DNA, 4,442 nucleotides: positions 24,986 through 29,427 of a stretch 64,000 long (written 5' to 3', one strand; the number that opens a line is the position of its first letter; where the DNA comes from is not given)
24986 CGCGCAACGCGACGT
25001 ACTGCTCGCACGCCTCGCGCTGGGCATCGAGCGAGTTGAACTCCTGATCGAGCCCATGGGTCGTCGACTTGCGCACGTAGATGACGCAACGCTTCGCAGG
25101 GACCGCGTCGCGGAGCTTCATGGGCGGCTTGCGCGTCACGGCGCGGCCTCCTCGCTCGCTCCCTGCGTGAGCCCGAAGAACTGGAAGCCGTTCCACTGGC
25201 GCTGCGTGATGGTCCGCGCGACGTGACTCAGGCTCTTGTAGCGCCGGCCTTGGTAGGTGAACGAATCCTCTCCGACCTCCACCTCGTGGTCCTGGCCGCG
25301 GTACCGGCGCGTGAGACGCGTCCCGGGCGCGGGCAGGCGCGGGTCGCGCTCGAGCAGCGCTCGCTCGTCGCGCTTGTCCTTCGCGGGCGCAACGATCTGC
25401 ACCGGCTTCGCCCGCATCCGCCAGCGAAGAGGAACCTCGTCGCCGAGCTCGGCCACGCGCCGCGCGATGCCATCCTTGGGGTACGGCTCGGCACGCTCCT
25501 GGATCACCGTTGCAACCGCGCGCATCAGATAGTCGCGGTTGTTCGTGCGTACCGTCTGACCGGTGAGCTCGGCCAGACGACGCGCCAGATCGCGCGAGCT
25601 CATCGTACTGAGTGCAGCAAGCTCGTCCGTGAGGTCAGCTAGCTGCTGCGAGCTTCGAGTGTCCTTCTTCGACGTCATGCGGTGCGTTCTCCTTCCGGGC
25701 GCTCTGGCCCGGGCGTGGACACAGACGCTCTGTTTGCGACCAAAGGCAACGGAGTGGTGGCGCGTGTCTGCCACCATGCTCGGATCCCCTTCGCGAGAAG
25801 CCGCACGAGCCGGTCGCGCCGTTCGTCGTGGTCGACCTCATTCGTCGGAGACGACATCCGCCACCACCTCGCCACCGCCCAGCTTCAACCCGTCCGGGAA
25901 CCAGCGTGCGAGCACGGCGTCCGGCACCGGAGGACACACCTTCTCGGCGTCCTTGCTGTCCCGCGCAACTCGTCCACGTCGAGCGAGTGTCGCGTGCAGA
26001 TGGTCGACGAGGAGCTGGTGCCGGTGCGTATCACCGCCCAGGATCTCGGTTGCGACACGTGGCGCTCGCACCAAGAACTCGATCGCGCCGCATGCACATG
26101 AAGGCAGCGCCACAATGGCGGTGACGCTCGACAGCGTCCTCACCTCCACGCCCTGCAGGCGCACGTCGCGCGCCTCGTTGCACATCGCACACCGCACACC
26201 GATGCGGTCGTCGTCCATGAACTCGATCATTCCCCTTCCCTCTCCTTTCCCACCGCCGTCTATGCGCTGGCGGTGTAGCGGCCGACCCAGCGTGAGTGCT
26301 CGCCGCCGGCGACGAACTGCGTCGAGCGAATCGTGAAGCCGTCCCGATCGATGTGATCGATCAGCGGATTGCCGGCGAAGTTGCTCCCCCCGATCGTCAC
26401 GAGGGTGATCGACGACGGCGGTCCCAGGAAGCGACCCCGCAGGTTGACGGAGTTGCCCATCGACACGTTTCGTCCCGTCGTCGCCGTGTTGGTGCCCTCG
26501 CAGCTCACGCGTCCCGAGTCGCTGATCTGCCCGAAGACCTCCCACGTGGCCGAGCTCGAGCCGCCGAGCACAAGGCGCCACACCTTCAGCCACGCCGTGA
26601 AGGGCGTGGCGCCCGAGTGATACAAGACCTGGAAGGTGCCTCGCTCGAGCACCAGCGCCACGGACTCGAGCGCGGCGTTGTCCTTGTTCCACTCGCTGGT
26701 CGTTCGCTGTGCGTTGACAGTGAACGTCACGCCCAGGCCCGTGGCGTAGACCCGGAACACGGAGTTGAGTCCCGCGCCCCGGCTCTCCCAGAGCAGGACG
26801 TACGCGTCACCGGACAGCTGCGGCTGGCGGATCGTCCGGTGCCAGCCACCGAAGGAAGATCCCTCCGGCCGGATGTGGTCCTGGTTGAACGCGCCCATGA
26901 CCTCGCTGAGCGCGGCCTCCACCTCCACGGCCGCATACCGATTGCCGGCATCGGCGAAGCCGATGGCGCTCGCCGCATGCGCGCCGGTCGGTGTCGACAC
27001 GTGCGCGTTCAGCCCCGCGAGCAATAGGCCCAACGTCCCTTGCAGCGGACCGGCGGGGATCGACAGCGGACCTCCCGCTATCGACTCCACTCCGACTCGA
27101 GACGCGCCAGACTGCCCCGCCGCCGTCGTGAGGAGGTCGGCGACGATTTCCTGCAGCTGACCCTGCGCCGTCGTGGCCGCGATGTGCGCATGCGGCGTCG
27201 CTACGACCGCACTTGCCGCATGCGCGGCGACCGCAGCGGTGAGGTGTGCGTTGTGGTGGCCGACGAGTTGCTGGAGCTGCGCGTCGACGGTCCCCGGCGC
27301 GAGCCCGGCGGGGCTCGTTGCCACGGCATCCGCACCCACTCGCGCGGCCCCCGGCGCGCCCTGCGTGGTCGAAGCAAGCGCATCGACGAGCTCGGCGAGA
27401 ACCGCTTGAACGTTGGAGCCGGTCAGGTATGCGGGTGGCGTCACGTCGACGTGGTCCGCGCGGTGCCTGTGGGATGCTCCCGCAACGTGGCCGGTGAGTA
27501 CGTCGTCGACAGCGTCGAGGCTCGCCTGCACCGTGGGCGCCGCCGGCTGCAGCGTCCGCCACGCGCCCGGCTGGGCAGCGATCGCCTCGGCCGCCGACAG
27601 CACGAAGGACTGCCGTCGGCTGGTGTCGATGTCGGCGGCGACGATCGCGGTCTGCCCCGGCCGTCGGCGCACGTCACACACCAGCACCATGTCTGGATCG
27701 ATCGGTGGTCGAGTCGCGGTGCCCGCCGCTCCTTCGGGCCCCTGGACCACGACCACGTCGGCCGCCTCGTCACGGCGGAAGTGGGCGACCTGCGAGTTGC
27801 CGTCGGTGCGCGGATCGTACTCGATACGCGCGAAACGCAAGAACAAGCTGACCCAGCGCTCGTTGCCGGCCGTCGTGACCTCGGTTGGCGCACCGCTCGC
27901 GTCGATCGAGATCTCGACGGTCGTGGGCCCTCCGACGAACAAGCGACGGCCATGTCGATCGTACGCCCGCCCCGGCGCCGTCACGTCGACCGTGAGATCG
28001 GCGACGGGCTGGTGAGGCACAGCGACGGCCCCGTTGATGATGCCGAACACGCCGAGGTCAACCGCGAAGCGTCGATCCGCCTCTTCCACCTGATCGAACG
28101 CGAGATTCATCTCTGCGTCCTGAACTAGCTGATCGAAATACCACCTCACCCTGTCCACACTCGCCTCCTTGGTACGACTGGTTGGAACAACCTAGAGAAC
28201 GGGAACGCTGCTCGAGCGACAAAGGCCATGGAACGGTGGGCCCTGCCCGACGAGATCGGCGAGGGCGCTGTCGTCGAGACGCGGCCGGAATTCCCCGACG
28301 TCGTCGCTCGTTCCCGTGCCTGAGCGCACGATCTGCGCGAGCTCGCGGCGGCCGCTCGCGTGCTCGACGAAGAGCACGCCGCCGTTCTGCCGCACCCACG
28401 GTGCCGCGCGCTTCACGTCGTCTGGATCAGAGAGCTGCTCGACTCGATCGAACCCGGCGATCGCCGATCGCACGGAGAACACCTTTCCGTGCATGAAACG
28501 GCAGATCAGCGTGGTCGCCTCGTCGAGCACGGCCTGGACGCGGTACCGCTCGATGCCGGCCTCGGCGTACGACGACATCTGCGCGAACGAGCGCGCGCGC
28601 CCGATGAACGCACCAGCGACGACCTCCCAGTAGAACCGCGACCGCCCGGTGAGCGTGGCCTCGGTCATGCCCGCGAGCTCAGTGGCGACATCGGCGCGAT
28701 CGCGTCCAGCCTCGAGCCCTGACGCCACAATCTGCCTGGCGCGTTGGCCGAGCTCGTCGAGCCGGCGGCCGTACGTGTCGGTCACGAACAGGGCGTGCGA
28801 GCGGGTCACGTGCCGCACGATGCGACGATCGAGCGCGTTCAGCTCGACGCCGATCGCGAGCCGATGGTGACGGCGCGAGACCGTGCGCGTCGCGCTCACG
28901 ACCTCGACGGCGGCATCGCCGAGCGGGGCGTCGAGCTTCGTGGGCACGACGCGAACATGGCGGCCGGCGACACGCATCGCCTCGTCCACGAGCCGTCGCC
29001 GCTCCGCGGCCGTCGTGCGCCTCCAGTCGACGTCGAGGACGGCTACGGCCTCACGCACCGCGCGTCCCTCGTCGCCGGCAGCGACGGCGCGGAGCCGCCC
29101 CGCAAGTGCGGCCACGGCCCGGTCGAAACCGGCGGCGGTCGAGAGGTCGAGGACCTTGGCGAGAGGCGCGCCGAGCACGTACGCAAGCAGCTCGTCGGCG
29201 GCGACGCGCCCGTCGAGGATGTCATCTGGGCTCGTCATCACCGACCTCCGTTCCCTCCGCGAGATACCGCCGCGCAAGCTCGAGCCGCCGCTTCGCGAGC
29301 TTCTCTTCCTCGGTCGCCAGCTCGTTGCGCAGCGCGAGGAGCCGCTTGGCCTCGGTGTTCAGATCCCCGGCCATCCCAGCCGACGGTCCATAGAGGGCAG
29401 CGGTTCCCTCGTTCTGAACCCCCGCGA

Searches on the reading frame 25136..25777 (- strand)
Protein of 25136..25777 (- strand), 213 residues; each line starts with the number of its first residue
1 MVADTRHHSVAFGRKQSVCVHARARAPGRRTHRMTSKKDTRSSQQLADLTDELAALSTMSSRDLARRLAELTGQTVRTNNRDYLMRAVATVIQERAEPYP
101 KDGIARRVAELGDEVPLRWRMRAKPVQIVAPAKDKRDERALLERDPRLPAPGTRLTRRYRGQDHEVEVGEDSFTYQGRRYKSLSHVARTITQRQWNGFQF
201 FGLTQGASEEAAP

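Call 98: search_protein_families(library=pfam, proteins=[window:25136-25777:-], max_evalue=0.001)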
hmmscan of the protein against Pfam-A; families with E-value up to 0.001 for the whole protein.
window:25136-25777:- (213 aa): 1 family
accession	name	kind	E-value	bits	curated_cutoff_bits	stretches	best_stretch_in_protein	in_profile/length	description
PF11149.13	DUF2924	-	5.4e-33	114.6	31.2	1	51-203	2-134/135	Protein of unknown function (DUF2924)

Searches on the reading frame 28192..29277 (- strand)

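Call 38: search_protein_families(library=phrogs, proteins=[window:28192-29277:-], max_evalue=0.0001)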
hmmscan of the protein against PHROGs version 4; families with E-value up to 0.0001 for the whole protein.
window:28192-29277:- (361 aa): 8 families
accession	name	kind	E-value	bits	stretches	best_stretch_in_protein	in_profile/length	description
phrog_13868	-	unknown function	1.5e-114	383.8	1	21-359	13-357/359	-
phrog_2841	-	head and packaging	1.1e-09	38.8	1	139-275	154-289/525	minor head protein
phrog_115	-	head and packaging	9.5e-09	35.9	1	226-272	251-297/665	minor head protein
phrog_241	-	head and packaging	1.1e-07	32.3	1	230-361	211-274/679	head morphogenesis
phrog_30193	-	unknown function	2e-06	27.9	1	199-296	146-243/360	-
phrog_18054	-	unknown function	1e-05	26.2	1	219-276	207-263/333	-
phrog_6577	-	unknown function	1e-05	25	1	167-272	106-207/1066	-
phrog_595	-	head and packaging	1.7e-05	25.4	1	143-276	150-281/513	head maturation protease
